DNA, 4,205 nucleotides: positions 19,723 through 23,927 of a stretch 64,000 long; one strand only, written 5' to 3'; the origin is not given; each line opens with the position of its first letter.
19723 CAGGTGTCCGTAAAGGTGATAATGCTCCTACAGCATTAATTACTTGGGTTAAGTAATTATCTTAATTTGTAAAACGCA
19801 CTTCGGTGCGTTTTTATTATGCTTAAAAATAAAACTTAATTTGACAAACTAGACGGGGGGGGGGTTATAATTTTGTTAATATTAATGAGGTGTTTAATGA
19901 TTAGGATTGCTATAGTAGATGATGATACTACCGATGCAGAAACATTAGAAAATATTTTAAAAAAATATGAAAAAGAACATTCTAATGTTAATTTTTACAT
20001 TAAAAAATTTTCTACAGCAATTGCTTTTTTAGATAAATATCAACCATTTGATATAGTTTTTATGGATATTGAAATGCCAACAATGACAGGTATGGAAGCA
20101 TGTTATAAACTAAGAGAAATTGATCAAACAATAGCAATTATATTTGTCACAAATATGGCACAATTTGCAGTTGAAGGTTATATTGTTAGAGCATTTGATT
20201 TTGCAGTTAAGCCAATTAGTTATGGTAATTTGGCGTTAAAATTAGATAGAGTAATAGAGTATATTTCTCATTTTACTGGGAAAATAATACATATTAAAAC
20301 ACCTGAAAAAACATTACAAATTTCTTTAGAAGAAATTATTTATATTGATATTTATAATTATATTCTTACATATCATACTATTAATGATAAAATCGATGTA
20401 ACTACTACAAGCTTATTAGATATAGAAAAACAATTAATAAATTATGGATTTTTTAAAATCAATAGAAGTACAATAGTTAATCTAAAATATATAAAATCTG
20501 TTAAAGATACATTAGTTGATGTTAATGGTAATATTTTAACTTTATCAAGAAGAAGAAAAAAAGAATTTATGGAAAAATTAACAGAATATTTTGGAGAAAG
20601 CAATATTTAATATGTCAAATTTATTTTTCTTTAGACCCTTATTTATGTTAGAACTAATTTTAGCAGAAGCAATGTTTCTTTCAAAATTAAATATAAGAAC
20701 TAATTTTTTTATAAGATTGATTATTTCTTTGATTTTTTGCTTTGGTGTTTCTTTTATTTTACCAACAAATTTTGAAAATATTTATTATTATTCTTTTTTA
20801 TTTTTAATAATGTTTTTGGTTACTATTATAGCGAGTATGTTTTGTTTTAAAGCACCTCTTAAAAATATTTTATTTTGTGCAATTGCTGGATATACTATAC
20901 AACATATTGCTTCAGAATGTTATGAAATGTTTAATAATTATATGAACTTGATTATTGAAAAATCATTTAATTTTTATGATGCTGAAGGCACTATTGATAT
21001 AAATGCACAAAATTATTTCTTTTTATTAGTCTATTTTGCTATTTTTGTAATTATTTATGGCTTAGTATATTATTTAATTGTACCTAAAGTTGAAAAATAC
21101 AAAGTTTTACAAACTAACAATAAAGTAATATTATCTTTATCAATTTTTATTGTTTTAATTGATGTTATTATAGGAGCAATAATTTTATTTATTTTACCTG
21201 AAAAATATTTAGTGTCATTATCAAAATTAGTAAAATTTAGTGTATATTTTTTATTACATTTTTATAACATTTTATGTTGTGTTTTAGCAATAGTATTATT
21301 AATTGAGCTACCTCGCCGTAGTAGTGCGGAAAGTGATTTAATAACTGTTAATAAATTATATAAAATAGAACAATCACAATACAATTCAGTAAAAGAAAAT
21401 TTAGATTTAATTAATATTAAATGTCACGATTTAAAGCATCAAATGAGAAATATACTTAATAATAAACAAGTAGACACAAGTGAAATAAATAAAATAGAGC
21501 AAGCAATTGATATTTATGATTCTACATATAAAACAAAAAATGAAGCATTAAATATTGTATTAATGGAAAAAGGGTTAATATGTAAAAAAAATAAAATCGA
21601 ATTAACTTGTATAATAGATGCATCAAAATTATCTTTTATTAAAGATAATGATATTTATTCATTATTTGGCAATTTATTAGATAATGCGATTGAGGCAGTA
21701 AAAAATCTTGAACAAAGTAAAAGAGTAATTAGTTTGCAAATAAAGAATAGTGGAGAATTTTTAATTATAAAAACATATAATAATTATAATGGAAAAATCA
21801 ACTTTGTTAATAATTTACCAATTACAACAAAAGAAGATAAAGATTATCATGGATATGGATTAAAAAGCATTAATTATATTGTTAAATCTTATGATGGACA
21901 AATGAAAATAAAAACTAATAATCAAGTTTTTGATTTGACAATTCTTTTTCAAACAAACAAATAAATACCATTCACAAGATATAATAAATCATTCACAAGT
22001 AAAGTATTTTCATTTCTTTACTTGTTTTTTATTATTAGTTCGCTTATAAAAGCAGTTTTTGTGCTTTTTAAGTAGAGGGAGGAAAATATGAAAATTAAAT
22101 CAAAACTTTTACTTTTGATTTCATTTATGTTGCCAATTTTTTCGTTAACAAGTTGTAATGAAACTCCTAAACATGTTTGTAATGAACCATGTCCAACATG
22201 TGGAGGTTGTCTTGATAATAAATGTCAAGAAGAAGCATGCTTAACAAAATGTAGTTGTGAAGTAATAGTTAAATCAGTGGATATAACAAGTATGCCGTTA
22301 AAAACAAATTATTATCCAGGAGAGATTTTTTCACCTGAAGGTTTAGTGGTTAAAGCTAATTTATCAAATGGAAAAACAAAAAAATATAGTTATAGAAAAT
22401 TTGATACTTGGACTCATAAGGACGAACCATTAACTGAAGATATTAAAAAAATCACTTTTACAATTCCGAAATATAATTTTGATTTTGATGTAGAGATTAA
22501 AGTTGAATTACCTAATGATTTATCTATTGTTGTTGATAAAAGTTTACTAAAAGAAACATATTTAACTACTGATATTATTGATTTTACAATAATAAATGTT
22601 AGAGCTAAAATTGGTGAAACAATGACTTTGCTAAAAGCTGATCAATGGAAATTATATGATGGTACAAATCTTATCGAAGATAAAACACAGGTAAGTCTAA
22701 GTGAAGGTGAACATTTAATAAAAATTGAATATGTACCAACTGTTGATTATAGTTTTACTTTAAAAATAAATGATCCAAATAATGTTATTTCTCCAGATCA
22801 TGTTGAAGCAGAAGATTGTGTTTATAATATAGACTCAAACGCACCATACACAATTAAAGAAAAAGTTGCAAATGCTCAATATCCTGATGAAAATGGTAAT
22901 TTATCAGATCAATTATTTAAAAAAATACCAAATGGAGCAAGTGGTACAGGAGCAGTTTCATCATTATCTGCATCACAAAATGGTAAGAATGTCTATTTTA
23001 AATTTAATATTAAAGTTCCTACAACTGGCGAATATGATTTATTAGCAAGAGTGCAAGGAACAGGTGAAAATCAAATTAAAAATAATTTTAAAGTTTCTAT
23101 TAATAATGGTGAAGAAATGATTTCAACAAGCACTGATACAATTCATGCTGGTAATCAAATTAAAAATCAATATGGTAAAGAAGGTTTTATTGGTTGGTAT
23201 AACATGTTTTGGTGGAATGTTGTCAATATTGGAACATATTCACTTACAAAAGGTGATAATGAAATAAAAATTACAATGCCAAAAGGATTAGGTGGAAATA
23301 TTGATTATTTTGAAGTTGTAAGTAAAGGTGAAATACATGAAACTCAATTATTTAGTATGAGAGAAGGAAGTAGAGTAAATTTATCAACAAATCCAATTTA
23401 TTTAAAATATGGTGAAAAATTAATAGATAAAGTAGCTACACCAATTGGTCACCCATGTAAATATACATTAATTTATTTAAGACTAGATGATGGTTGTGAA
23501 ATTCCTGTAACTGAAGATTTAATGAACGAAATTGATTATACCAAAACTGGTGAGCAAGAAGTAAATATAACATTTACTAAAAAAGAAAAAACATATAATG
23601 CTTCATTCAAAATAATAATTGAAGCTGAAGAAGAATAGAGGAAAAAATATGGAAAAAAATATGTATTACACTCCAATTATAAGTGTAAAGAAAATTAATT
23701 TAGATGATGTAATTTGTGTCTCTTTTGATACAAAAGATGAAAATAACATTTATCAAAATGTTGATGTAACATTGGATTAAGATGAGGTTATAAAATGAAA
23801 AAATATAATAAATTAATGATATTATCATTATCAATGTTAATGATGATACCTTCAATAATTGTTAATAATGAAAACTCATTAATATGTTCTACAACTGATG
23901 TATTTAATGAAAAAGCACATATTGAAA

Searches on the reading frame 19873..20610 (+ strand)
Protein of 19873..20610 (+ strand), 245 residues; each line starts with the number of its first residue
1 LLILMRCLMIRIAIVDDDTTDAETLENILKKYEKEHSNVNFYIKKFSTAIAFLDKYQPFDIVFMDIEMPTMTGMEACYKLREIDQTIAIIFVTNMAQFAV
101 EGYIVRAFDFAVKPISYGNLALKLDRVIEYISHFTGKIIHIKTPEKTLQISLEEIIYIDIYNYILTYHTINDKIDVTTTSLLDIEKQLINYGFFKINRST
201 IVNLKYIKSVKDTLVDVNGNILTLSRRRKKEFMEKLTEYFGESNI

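Call 80: search_protein_families(library=pfam, proteins=[window:19873-20610:+], max_evalue=0.001)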
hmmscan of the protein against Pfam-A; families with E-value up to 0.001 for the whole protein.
window:19873-20610:+ (245 aa): 2 families
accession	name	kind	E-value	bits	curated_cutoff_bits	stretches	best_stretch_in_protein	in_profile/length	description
PF00072.30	Response_reg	-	8.5e-18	65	30.2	1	12-122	1-108/111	Response regulator receiver domain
PF04397.21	LytTR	-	6.5e-13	49.2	22.6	1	146-236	2-97/98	LytTr DNA-binding domain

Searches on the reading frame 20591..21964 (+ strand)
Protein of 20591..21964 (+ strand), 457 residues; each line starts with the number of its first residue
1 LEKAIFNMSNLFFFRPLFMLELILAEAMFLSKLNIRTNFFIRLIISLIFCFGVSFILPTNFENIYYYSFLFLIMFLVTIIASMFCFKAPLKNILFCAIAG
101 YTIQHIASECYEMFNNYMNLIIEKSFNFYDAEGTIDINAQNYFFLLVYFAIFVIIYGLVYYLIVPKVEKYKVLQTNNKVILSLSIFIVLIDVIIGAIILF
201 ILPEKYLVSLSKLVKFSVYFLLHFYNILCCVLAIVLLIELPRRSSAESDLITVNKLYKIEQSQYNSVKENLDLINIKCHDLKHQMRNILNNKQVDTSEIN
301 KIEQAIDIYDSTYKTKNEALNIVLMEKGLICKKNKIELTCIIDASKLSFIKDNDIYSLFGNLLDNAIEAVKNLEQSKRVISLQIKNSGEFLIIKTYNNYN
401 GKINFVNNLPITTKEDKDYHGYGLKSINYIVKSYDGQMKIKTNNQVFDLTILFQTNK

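Call 80: search_protein_families(library=pfam, proteins=[window:20591-21964:+], max_evalue=0.001)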
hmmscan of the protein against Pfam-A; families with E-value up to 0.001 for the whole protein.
window:20591-21964:+ (457 aa): 1 family
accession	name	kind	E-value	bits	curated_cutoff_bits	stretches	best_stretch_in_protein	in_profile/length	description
PF14501.12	HATPase_c_5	-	1.4e-25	89.6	22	1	350-453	1-101/102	GHKL domain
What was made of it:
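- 19873..21964 (+): LytTR response regulator (19873-20610) and GHKL/HATPase_c_5 membrane histidine kinase (20591-21964), heading the island that contains pep2. Call 80.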

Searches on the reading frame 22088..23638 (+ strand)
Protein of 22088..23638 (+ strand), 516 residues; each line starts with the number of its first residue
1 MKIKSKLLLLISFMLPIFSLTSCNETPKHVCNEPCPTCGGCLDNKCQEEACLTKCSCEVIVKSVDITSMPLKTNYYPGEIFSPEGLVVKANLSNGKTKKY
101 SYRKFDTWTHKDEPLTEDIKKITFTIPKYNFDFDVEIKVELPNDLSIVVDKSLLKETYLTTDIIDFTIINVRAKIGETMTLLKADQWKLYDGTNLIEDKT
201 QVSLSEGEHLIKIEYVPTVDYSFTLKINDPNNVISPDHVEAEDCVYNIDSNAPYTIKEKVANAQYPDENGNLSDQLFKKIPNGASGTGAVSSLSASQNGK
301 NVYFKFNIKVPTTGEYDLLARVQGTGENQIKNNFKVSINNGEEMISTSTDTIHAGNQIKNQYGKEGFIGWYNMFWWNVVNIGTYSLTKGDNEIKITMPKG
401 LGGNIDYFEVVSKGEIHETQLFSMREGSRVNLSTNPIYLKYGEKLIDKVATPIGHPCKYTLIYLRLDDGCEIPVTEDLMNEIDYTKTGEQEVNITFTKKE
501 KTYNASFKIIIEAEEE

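Call 5: search_protein_families(library=pfam, proteins=[window:22088-23638:+], max_evalue=0.01)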
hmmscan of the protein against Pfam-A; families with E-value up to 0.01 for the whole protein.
window:22088-23638:+ (516 aa): 3 families
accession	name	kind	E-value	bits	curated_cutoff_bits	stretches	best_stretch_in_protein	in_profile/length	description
PF07523.18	Big_3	-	8.1e-08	32.9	21.2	1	71-101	4-38/68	Bacterial Ig-like domain (group 3)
PF25275.1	Golvesin_C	-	0.002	18.6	31.6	0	296-344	35-83/132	Golvesin C-terminal domain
PF14683.12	CBM-like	-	0.0022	18.3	27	1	282-398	52-143/160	Polysaccharide lyase family 4, domain III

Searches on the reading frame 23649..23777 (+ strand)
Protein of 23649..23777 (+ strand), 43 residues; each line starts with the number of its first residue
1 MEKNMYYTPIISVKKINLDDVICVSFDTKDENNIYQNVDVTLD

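Call 4: search_protein_families(library=ncbifam, proteins=[window:23649-23777:+], max_evalue=10)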
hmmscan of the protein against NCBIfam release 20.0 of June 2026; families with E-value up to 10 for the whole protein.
seq(43 aa): 0 families

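Call 5: search_protein_families(library=pfam, proteins=[window:23649-23777:+], max_evalue=0.01)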
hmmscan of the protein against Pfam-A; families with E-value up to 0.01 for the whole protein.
seq(43 aa): 0 families

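Call 10: find_homologous_proteins(query=window:23649-23777:+, max_evalue=10)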
Query seq(43 aa) (43 aa): 5 proteins with E <= 10 among 5 candidates.
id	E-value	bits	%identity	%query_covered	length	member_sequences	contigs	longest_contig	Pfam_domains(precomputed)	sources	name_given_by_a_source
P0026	1.8e-19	84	95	100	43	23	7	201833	-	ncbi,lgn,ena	-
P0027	1.4e-18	82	98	100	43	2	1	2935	-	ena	-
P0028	4.9e-18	80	95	100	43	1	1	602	-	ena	-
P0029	1.6e-15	72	95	91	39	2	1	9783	-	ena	-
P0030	3.1e-14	68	81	100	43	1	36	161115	-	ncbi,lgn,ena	-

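Call 12: search_protein_families(library=ncbifam, proteins=[P0030, P0026], max_evalue=10)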
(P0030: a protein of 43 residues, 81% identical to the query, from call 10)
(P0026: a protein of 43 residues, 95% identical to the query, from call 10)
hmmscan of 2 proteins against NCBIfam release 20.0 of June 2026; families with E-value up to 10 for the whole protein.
P0030 (43 aa): 0 families

P0026 (43 aa): 0 families

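Call 43: find_encoding_contigs(protein=P0030, flank=10000, max_places=3)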
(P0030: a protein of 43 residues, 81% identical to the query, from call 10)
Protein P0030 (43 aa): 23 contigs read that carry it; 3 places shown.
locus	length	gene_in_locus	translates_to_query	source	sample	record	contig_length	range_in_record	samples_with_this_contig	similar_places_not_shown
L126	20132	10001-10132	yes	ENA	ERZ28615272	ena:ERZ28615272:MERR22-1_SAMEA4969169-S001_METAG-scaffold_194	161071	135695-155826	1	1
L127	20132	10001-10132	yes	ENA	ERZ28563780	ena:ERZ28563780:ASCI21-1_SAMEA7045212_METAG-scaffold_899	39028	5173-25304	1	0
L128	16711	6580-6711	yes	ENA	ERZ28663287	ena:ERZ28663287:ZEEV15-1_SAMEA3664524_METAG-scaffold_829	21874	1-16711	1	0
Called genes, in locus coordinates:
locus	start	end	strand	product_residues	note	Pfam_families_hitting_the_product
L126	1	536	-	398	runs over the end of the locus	PF00365:PFK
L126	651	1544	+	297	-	PF00561:Abhydrolase_1, PF12146:Hydrolase_4, PF00326:Peptidase_S9 (faint)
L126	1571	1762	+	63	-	-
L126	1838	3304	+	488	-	PF00478:IMPDH, PF03060:NMO (faint), PF00571:CBS, PF01070:FMN_dh, PF01645:Glu_synthase (faint)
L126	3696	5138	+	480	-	PF04326:SLFN_AlbA_2, PF13749:HATPase_c_4, PF21247:Fic-like_C (weak)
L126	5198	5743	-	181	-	-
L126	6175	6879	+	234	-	PF00072:Response_reg, PF04397:LytTR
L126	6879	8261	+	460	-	PF14501:HATPase_c_5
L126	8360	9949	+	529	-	PF07523:Big_3 (faint)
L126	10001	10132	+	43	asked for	-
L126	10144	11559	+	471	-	-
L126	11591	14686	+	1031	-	PF01915:Glyco_hydro_3_C, PF00933:Glyco_hydro_3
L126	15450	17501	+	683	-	PF00724:Oxidored_FMN, PF13434:Lys_Orn_oxgnase (faint), PF00890:FAD_binding_2 (faint), PF01134:GIDA (faint), PF01266:DAO (faint), PF07992:Pyr_redox_2, PF13738:Pyr_redox_3, PF00070:Pyr_redox (weak), +2 more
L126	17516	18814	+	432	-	PF04412:AcnX, PF28403:AcnX_2nd, PF28406:AcnX_3rd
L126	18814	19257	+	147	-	PF01989:AcnX_swivel_put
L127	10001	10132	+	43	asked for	-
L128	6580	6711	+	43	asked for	-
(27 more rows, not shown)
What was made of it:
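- The same gene order occurs in a second genome (call 43).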

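Call 97: find_encoding_contigs(protein=window:23649-23777:+, flank=10000, max_places=4)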
Protein seq(43 aa) (43 aa): 23 contigs read that carry it; 4 places shown.
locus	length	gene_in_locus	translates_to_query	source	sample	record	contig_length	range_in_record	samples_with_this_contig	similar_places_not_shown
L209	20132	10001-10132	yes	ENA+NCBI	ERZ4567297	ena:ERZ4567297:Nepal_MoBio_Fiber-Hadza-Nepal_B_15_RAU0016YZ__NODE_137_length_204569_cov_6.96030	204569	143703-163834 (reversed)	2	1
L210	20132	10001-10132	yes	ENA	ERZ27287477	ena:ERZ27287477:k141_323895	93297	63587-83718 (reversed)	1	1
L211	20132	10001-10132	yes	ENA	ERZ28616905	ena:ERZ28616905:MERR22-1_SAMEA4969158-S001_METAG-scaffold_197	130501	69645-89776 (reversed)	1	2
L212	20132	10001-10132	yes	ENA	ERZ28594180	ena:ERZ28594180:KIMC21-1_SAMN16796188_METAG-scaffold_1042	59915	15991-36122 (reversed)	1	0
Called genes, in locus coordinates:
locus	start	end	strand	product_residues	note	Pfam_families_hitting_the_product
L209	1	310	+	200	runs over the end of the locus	PF00333:Ribosomal_S5, PF03719:Ribosomal_S5_C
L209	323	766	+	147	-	PF00828:Ribosomal_L27A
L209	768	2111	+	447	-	PF00344:SecY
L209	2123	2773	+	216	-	PF00406:ADK, PF13207:AAA_17, PF05191:ADK_lid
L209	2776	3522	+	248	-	PF00557:Peptidase_M24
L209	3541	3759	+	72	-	PF01176:eIF-1a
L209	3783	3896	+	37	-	PF00444:Ribosomal_L36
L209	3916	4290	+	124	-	PF00416:Ribosomal_S13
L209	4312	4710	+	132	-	PF00411:Ribosomal_S11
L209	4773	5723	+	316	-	PF01193:RNA_pol_L, PF01000:RNA_pol_A_bac, PF03118:RNA_pol_A_CTD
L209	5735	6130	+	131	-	PF01196:Ribosomal_L17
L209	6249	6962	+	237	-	PF00072:Response_reg, PF04397:LytTR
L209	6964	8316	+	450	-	PF14501:HATPase_c_5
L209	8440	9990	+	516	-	PF07523:Big_3 (faint)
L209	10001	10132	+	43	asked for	-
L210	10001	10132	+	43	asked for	-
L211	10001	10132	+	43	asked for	-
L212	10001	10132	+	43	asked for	-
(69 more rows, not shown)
